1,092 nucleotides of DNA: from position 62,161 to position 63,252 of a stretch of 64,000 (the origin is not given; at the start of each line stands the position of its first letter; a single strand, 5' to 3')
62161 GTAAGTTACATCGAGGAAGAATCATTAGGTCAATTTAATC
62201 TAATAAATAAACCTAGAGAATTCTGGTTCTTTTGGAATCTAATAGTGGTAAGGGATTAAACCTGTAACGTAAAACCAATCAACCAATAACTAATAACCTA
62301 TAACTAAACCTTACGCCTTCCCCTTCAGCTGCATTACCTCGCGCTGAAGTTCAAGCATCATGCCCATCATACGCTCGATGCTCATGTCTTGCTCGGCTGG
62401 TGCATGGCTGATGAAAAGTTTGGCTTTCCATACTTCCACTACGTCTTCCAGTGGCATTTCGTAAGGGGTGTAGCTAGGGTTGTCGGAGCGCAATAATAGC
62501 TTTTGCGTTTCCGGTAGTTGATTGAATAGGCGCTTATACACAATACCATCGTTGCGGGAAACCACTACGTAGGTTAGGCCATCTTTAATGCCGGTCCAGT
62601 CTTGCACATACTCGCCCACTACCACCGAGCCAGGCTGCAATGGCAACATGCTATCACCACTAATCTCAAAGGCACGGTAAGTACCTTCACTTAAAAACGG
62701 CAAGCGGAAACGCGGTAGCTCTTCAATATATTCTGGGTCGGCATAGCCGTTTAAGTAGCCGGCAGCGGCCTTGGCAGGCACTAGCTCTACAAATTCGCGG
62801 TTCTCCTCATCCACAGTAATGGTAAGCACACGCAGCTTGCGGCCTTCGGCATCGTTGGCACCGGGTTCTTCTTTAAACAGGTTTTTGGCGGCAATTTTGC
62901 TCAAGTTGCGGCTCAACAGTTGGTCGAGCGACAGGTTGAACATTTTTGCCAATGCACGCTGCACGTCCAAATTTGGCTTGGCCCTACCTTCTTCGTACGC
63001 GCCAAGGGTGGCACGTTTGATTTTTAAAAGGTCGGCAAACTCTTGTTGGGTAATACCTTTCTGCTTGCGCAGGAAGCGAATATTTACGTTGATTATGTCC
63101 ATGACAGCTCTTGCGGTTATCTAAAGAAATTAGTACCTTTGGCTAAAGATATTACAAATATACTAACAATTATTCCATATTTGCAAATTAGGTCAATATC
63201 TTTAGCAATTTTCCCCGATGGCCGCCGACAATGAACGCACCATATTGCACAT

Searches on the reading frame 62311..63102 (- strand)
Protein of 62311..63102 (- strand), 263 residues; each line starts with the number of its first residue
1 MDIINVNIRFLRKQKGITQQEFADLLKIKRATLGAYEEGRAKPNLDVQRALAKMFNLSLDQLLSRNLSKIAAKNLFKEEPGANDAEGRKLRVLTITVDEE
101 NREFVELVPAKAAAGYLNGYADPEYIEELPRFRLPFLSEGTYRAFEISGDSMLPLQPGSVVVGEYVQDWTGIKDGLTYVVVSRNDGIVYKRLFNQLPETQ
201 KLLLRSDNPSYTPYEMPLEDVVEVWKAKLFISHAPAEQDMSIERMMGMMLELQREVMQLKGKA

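Call 65: search_protein_families(library=pfam, proteins=[window:62311-63102:-], max_evalue=0.00001)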
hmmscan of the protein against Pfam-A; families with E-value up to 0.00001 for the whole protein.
window:62311-63102:- (263 aa): 4 families
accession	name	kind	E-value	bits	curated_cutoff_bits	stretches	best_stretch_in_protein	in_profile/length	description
PF01381.28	HTH_3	-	2.7e-13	50.2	23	1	8-62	1-55/55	Helix-turn-helix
PF12844.13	HTH_19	-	1.9e-10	40.9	30.2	1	7-65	3-61/64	Helix-turn-helix domain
PF13560.12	HTH_31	-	3.4e-08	34.1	27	1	9-61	7-60/64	Helix-turn-helix domain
PF00717.28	Peptidase_S24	-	1.9e-06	28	23.3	1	111-223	5-110/116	Peptidase S24-like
